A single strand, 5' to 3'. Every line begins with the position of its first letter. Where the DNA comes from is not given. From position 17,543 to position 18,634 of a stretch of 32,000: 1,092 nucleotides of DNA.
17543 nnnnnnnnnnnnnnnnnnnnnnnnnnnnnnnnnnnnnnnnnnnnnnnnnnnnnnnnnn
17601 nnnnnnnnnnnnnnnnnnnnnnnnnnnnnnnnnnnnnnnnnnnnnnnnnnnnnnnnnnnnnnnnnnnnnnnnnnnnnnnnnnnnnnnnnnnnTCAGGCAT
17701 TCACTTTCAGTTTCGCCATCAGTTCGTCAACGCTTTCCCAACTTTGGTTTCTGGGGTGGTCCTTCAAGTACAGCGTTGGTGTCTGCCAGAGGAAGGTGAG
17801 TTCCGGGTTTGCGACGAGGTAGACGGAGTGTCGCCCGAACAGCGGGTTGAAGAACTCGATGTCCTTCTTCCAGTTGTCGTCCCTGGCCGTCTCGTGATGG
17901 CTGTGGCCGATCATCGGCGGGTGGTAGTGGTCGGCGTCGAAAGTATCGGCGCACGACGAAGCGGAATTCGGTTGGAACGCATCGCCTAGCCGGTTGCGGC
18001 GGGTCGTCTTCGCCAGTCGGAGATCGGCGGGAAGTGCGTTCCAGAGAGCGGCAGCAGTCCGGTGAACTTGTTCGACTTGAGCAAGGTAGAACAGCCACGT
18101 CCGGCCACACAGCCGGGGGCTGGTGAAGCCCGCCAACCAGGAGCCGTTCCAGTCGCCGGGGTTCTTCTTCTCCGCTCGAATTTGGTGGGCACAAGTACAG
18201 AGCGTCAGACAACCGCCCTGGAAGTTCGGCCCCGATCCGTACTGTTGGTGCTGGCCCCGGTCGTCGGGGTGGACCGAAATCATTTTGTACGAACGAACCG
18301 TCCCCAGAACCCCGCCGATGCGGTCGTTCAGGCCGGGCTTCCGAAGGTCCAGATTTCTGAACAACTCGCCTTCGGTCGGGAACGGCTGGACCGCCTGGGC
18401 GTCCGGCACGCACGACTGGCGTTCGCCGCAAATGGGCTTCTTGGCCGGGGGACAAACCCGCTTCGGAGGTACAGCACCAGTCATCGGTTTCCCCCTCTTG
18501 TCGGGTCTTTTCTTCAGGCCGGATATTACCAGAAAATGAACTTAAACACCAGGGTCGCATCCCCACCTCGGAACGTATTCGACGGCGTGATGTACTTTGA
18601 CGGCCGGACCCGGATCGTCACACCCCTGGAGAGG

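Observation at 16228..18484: Tightly coupled operon: Cys/His-rich unknown, then a (split) unknown, then a NYN RNase - candidate uncharacterised defence or toxin module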

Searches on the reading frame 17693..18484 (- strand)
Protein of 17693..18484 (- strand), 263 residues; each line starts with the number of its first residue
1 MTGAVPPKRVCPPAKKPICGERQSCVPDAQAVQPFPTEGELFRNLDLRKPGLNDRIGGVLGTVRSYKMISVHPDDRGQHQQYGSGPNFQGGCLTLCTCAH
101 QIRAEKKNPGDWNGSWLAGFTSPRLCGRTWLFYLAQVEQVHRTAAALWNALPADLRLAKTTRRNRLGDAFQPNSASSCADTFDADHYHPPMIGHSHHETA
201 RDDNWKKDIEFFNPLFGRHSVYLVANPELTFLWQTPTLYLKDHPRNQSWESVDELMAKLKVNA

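Call 3: search_protein_families(library=pfam, proteins=[window:17693-18484:-], max_evalue=1)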
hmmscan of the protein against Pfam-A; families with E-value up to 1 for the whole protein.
window:17693-18484:- (263 aa): 1 family
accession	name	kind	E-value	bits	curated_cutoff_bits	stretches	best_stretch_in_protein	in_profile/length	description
PF18753.6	Nmad2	-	0.0004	20.4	26.1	1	81-146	12-73/200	Nucleotide modification associated domain 2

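Call 4: search_protein_families(library=padloc, proteins=[window:17693-18484:-], max_evalue=1)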
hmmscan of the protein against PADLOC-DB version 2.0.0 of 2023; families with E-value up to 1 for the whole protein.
window:17693-18484:- (263 aa): 0 families

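Call 5: search_protein_families(library=ncbifam, proteins=[window:17693-18484:-], max_evalue=1)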
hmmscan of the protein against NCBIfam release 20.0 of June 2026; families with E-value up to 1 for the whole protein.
window:17693-18484:- (263 aa): 1 family
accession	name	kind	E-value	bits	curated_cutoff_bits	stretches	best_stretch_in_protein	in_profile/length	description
NF045665.1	NTPtran_DVU1551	equivalog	0.11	11.5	315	1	139-199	86-145/359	DVU_1551 family NTP transferase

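Call 8: find_homologous_proteins(query=window:17693-18484:-)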
Query window:17693-18484:- (263 aa): 77 proteins with E <= 0.001 among 378 candidates.
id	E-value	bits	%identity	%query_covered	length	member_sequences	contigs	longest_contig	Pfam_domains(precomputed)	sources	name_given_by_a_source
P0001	2.1e-166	571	100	90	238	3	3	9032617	-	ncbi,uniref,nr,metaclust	ncbi:hypothetical protein [Gemmata obscuriglobus]|uniref:Nucleotide modification associated domain-c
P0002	2.3e-156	538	87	98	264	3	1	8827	-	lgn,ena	-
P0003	5.9e-148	510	83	98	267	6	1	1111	-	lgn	-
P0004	6.7e-139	480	78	98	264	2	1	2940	-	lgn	-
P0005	2.8e-138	478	78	98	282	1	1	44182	-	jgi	jgi:hypothetical protein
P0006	1.3e-136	473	78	98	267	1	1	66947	-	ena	-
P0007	8.7e-131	454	78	93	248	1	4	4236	-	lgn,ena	-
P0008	8.8e-131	454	79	94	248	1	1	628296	-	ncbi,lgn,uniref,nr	ncbi:hypothetical protein [Fimbriiglobus ruber]|uniref:Uncharacterized protein n=1 Tax=Fimbriiglobus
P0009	6.4e-125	435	73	99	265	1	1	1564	-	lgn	-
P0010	7.3e-125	434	73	98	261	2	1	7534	-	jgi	jgi:hypothetical protein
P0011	2.2e-123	429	71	99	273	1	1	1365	-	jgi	jgi:hypothetical protein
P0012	2.2e-120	420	71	97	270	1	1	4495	-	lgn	-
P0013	1.8e-115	404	69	96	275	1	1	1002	-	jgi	jgi:hypothetical protein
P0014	3.4e-110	386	64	99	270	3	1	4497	-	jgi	jgi:hypothetical protein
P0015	6.9e-110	385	72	87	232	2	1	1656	-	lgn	-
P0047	3.0e-45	173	41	95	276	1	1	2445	PF18753.7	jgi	jgi:hypothetical protein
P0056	8.7e-44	168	41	89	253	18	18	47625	-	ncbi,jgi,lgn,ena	jgi:hypothetical protein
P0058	1.2e-43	168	36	95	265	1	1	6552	PF18753.7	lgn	-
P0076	6.6e-29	119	34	90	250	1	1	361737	PF18753.7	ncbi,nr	ncbi:MAG: hypothetical protein SFU91_15085 [Chloroherpetonaceae bacterium]|nr:hypothetical protein [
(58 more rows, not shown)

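Call 11: find_encoding_contigs(protein=P0006, flank=6000, max_places=2)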
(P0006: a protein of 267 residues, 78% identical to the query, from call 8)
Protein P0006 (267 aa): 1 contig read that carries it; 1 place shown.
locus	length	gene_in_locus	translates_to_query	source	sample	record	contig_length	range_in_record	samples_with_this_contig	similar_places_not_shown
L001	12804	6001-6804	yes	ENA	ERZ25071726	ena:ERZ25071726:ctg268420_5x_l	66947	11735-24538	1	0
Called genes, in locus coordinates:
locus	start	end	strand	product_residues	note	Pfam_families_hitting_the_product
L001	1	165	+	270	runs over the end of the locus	-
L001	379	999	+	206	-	-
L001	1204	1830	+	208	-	-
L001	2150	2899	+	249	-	PF00092:VWA (weak), PF13519:VWA_2 (weak)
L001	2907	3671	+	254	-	PF13672:PP2C_2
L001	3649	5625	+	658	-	PF00069:Pkinase (weak)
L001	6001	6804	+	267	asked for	-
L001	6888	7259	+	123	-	PF05406:WGR (faint)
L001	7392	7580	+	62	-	-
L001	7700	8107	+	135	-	PF09939:DUF2171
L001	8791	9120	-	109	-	PF04993:TfoX_N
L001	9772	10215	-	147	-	-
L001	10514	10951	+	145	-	-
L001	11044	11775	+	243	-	-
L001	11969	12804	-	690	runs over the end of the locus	PF02985:HEAT (faint), PF13646:HEAT_2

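Call 12: find_encoding_contigs(protein=P0056, flank=6000, max_places=4)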
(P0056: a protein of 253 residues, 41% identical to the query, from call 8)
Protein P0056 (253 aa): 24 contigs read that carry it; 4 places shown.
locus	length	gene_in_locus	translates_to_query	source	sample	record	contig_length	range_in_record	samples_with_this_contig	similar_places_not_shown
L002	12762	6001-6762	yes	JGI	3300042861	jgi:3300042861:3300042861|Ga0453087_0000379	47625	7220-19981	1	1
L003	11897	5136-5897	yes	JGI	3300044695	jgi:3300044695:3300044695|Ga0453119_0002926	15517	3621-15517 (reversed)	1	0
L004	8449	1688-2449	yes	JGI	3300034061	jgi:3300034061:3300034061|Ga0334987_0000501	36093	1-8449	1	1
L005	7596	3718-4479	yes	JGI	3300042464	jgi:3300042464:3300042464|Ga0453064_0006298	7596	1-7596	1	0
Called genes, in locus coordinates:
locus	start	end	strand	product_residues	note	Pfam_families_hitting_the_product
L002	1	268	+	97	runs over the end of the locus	-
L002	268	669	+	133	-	PF01844:HNH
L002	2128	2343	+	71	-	-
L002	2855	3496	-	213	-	PF22769:DCD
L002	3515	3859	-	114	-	-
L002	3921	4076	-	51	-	-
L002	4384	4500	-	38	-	-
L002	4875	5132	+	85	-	-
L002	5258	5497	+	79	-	-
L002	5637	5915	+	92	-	-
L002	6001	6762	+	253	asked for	-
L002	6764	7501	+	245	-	PF18754:Nmad3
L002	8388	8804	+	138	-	-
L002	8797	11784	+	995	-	PF00176:SNF2-rel_dom, PF00270:DEAD (weak), PF04851:ResIII, PF00271:Helicase_C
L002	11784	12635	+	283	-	-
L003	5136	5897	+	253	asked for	-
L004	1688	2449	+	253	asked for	-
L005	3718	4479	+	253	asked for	-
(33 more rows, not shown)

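Call 28: find_related_loci(query=A1, collection=genome_contigs, flank=6000)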
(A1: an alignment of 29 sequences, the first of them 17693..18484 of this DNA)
Query A1 (263 aa) in genome_contigs; peptide patterns used: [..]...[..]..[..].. (x = any residue, [..] = any of these).
73 stretches matched a pattern; 66 encode a relative of the query (tblastn E <= 1e-3); 66 distinct loci.
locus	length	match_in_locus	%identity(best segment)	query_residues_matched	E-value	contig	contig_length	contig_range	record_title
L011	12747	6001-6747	69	10-259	2e-114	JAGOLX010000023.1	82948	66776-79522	MAG: Phycisphaerae bacterium isolate Go_SlDig_bin_445 Go_SlDig_619_length_82948_cov_11.559278, whole genome shotgun sequ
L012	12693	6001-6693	55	32-260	2e-83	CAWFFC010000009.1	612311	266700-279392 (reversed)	MAG: uncultured Gemmataceae bacterium isolate MFD00822.bin.2.162 genome assembly, contig: contig_142357, whole genome sh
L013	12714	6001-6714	41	28-262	3e-53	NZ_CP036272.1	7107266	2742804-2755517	Stieleria bergensis strain SV_7m_r chromosome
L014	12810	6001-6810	40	1-261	2e-50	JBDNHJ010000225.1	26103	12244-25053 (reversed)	MAG: Fuerstiella sp. isolate concoct.253.ELB k141_637050, whole genome shotgun sequence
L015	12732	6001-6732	40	20-260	5e-50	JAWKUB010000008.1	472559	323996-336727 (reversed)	MAG: Planctomycetaceae bacterium isolate ABC1.128 ABC1.128.fa-8, whole genome shotgun sequence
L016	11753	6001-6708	41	28-260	4e-50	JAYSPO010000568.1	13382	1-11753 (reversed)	MAG: Candidatus Kuenenia sp. isolate GFS_11547 GFS_11547_567, whole genome shotgun sequence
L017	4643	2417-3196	41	4-260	3e-49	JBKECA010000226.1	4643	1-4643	MAG: Planctomycetaceae bacterium isolate VLC_058 k121_645238, whole genome shotgun sequence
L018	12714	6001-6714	42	26-260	9e-49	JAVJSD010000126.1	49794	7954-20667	MAG: Pirellulaceae bacterium isolate G1-WW12-08 k141_25996, whole genome shotgun sequence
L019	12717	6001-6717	41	25-260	1e-48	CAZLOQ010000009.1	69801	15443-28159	MAG TPA_asm: uncultured Chitinophaga sp. isolate binchicken_co340_49 genome assembly, contig: NODE_193_length_69801_cov_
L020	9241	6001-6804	38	4-260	4e-48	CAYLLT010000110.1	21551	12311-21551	MAG TPA_asm: uncultured Planctomycetales bacterium isolate SRP119689_co1_258 genome assembly, contig: NODE_3228_length_2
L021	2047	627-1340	41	25-260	4e-48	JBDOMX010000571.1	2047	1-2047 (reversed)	MAG: Planctomycetaceae bacterium isolate FK190211_WC_24_26_27_29_metabat1_scaf2bin.058_VB NODE_69104_length_2047_cov_1.2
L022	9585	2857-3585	41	19-260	1e-47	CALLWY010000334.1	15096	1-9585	MAG TPA_asm: uncultured Planctomicrobium sp. isolate SRR4028130_bin.12_CONCOCT_v1.1_MAG genome assembly, contig: ERZ7950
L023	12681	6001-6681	41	32-259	3e-47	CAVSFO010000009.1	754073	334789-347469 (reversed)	MAG: uncultured Planctomycetia bacterium isolate MFD01828.bin.2.91 genome assembly, contig: contig_27963, whole genome s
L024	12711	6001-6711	43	30-260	3e-47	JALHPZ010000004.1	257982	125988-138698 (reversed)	MAG: Gemmataceae bacterium isolate bin.39_sub c_000000000267, whole genome shotgun sequence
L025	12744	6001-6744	39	13-260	2e-46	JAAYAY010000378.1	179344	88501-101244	MAG: Planctomycetaceae bacterium isolate AS06rmzACSIP_219 645045_AS06, whole genome shotgun sequence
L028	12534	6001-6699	38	32-259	3e-44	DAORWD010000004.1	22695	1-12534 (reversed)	MAG TPA_asm: Planctomycetaceae bacterium isolate AMR_MDS_5222 NODE_841_length_22695_cov_4.857200, whole genome shotgun s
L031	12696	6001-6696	40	32-260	2e-43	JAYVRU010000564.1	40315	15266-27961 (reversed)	MAG: Candidatus Kuenenia sp. isolate GL73_DN_metabat_110_sub GL73_DN_metabat_110_sub_563, whole genome shotgun sequence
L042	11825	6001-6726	34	25-259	2e-35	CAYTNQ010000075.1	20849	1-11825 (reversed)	MAG TPA_asm: uncultured Anaerolineales bacterium isolate binchicken_co294_35 genome assembly, contig: NODE_2877_length_2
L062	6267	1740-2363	35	29-242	1e-27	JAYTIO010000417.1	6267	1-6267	MAG: Pedosphaera sp. isolate GFS_2771 GFS_2771_416, whole genome shotgun sequence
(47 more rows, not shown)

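Call 36: predict_structure(alignment_id=A1)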
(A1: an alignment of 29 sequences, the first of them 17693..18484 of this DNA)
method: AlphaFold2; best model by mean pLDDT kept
length: 263 residues; sequences in the alignment: 29
mean_pLDDT: 87.7   pTM: 0.83
mean pLDDT of the five models: 87.7, 86.5, 85.9, 85.7, 85.4
residues with pLDDT >= 90: 197; 70-90: 35; 50-70: 2; < 50: 29
segments of 3 or more residues with pLDDT < 50: 1-29
pLDDT, mean of each block of 10 residues (from residue 1): 40 38 42 94 98 95 94 96 91 89 84 94 95 97 97 95 94 96 97 90 93 91 97 98 91 96 85
secondary structure, 60 per line:
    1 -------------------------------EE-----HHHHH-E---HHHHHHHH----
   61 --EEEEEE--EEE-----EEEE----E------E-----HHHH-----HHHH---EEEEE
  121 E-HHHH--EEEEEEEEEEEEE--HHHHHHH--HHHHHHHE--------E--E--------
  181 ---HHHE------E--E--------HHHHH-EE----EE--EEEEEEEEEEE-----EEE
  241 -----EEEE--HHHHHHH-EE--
elements in order: H39-43 H49-56 E63-68 E71-73 E79-82 H100-103 H109-112 E116-121 H123-126 E129-141 H144-150 H153-159 H206-210 E222-232 E238-240 E246-249 H252-258

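Call 40: fold_search(model_id=the predicted structure, library=pdb)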
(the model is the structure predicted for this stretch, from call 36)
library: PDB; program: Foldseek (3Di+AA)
matches with E <= 10: 41; with E <= 0.001: 0
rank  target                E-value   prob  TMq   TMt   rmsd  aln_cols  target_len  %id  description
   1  3eop_A                2.0e-01  0.20  0.20  0.27   7.6       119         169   11  Crystal Structure of the DUF55 domain of human thymocyte nuclear protein 1 (released 2009-09-29)
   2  5j3e_A                2.3e-01  0.21  0.22  0.31   8.5       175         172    9  Crystal Structure of Human THYN1 protein in complex with 5-methylcytosine containing DNA (released 2016-04-20)
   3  5j3e_B                5.8e-01  0.16  0.19  0.27   7.0        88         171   10  Crystal Structure of Human THYN1 protein in complex with 5-methylcytosine containing DNA (released 2016-04-20)
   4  8w8l_B                1.8e+00  0.02  0.12  0.06  12.0       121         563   12  Crystal structure of bacterial prolyl-tRNA synthetase in complex with inhibitor PAA-38 (released 2024-09-04)
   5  2i4n_B                2.0e+00  0.02  0.12  0.08  13.2       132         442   14  Rhodopseudomonas palustris prolyl-tRNA synthetase in complex with CysAMS (released 2006-10-24)
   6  4u8t_A                2.7e+00  0.04  0.18  0.26   6.1        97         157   10  Crystal structure of YTH domain of Zygosaccharomyces rouxii MRB1 protein in complex with N6-Methyladenosine RNA (released 2014-09-10)
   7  8w8j_A                2.7e+00  0.02  0.12  0.06  12.1       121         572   12  Crystal structure of bacterial prolyl-tRNA synthetase in complex with inhibitor PAA-19 (released 2024-09-04)
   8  9cbs_C                2.7e+00  0.02  0.14  0.12  10.9       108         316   14  Crystal structure of Chaetomium thermophilum Gcn2 HisRS-like domain, catalytic domain (released 2024-08-21)
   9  9cbs_A                2.7e+00  0.01  0.14  0.12  11.4       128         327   14  Crystal structure of Chaetomium thermophilum Gcn2 HisRS-like domain, catalytic domain (released 2024-08-21)
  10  9cbs_B                2.9e+00  0.01  0.14  0.12  11.5       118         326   14  Crystal structure of Chaetomium thermophilum Gcn2 HisRS-like domain, catalytic domain (released 2024-08-21)
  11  4dib_D                3.9e+00  0.01  0.16  0.14  13.7       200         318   12  The crystal structure of glyceraldehyde-3-phosphate dehydrogenase from Bacillus anthracis str. Sterne (released 2012-02-22)
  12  5h8a_D                4.4e+00  0.03  0.17  0.23   5.5        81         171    6  Mmi1 YTH domain (released 2016-01-13)
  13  4dib_E                4.4e+00  0.01  0.16  0.14  13.8       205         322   12  The crystal structure of glyceraldehyde-3-phosphate dehydrogenase from Bacillus anthracis str. Sterne (released 2012-02-22)
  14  1qe0_B                4.4e+00  0.01  0.11  0.09  13.3       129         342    7  CRYSTAL STRUCTURE OF APO S. AUREUS HISTIDYL-TRNA SYNTHETASE (released 2000-07-12)
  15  6zot_A                4.7e+00  0.02  0.14  0.21   8.5        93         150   12  Crystal structure of YTHDF3 YTH domain in complex with m6A RNA (released 2020-10-28)
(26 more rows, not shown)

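Call 44: find_encoding_contigs(protein=P0002, flank=6000, max_places=2)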
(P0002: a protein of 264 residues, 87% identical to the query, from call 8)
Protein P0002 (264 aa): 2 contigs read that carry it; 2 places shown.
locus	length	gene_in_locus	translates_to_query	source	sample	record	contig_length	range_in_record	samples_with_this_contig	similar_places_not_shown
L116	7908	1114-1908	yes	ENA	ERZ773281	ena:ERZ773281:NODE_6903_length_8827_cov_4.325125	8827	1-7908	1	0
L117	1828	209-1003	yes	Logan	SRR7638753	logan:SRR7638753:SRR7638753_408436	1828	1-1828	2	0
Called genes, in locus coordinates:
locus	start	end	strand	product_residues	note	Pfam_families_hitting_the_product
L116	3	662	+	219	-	?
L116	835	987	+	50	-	-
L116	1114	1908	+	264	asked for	-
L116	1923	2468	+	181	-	-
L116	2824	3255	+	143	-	-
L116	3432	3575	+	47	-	PF06983:3-dmu-9_3-mt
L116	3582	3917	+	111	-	PF06983:3-dmu-9_3-mt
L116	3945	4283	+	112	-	-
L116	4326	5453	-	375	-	PF06722:EryCIII-like_C (faint), PF00140:Sigma70_r1_2, PF04542:Sigma70_r2, PF04539:Sigma70_r3, PF04545:Sigma70_r4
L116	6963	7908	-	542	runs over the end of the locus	PF05593:RHS_repeat (faint), PF25023:TEN_YD-shell (weak)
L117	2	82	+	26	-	?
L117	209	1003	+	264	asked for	-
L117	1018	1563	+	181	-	-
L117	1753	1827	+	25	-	?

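Call 48: search_protein_families(library=pfam, proteins=[L013:5087-5941:+, L013:3695-4948:+, L028:7499-8458:+, L031:7488-8840:+, L016:7541-10081:+, L116:1923-2468:+, L042:2817-3650:+, L062:827-1660:+, L062:3174-5933:-, L013:6717-7454:+], max_evalue=0.01)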
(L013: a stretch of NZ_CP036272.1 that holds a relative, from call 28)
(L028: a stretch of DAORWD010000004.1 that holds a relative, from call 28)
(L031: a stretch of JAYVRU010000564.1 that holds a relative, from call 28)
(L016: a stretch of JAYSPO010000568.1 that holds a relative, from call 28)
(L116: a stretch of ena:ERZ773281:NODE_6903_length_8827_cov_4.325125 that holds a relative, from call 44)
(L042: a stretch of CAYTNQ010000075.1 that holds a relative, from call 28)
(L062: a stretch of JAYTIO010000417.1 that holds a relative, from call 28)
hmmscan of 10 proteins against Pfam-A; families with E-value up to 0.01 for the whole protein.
L013:5087-5941:+ (284 aa): 1 family
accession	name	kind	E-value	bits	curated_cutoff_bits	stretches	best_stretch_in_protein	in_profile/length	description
PF07929.16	PRiA4_ORF3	-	7.6e-62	208.5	26.6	1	96-266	2-171/173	Plasmid pRiA4b ORF-3-like protein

L013:3695-4948:+ (417 aa): 4 families
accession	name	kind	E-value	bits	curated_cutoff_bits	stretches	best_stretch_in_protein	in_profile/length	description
PF01764.32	Lipase_3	-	2.3e-21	76.6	22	1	192-317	1-136/140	Lipase (class 3)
PF00975.26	Thioesterase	-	0.00036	21.3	26.4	1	211-292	30-112/226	Thioesterase domain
PF07859.19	Abhydrolase_3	-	0.0005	20.3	25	1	241-325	66-151/210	alpha/beta hydrolase fold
PF12697.13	Abhydrolase_6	-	0.003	18.7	26.3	0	227-296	44-113/217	Alpha/beta hydrolase family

L028:7499-8458:+ (319 aa): 1 family
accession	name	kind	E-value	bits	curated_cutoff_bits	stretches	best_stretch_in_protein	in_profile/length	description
PF01844.29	HNH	-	0.0093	16.5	21.4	0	257-293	13-45/47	HNH endonuclease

L031:7488-8840:+ (450 aa): 1 family
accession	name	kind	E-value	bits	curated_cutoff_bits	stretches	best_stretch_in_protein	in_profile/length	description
PF13020.12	NOV_C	-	1.1e-12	48.3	22.1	1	337-419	2-85/91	Protein NO VEIN, C-terminal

L016:7541-10081:+ (846 aa): 2 families
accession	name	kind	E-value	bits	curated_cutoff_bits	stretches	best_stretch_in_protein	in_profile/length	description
PF01136.24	Peptidase_U32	-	4.2e-93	311.4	22.4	2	93-314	2-229/233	Peptidase family U32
PF12392.13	DUF3656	-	1.8e-22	80.5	22.1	1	413-530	1-106/109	Collagenase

L116:1923-2468:+ (181 aa): 0 families

L042:2817-3650:+ (277 aa): 7 families
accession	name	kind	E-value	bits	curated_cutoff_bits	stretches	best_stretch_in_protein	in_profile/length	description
PF13561.12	adh_short_C2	-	2.9e-44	151.8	27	1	26-272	8-236/236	Enoyl-(Acyl carrier protein) reductase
PF00106.31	adh_short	-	6.2e-40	137.2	26.6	1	15-214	1-190/195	short chain dehydrogenase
PF01370.27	Epimerase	-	1.1e-06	28.7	20.9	1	17-183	1-155/240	NAD dependent epimerase/dehydratase family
PF08659.16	KR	-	5.9e-06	26.8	22.6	1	17-181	3-160/180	KR domain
PF01073.25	3Beta_HSD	-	0.00098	18.7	22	1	18-85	1-67/280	3-beta hydroxysteroid dehydrogenase/isomerase family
PF02254.24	TrkA_N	-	0.0015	19.2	23.8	1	22-81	5-58/116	TrkA-N domain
PF02737.24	3HCDH_N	-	0.0025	18.2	22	1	22-64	6-48/180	3-hydroxyacyl-CoA dehydrogenase, NAD binding domain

L062:827-1660:+ (277 aa): 0 families

L062:3174-5933:- (919 aa): 1 family
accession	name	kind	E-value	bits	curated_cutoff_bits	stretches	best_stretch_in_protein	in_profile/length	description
PF00092.34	VWA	-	0.0037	17.9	23.8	0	326-383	95-150/174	von Willebrand factor type A domain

L013:6717-7454:+ (245 aa): 1 family
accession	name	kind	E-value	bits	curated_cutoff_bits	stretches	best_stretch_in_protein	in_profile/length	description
PF18754.6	Nmad3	-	4.7e-29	102.2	27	1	4-231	1-229/247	Nucleotide modification associated domain 3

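Call 75: search_protein_families(library=phrogs, proteins=[window:17693-18484:-], max_evalue=0.1)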
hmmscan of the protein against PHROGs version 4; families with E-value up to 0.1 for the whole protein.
window:17693-18484:- (263 aa): 0 families

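Call 76: search_dna_similar(query=window:17693-18484:-, collection=phages, mode=protein, max_evalue=0.001, max_rows=20)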
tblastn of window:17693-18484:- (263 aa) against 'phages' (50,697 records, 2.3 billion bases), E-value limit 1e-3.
No match.

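Call 77: find_related_loci(query=A1, collection=viral_contigs, flank=5000)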
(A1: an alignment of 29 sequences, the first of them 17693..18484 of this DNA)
Query A1 (263 aa) in viral_contigs; peptide patterns used: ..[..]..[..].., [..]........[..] (x = any residue, [..] = any of these).
16 stretches matched a pattern, but none encodes a relative of the query by tblastn (E <= 1e-3).

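Call 81: search_solved_structures(query=A1, max_evalue=10, show_alignments=1)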
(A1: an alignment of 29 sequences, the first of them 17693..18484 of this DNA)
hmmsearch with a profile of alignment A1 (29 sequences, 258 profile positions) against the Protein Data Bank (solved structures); distinct sequences matched with E-value up to 10: 2.
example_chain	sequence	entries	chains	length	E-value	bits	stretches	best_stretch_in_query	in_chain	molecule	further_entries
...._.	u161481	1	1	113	3.4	10.2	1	172-228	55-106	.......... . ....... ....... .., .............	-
6ymx_k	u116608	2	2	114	3.5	10.1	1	172-228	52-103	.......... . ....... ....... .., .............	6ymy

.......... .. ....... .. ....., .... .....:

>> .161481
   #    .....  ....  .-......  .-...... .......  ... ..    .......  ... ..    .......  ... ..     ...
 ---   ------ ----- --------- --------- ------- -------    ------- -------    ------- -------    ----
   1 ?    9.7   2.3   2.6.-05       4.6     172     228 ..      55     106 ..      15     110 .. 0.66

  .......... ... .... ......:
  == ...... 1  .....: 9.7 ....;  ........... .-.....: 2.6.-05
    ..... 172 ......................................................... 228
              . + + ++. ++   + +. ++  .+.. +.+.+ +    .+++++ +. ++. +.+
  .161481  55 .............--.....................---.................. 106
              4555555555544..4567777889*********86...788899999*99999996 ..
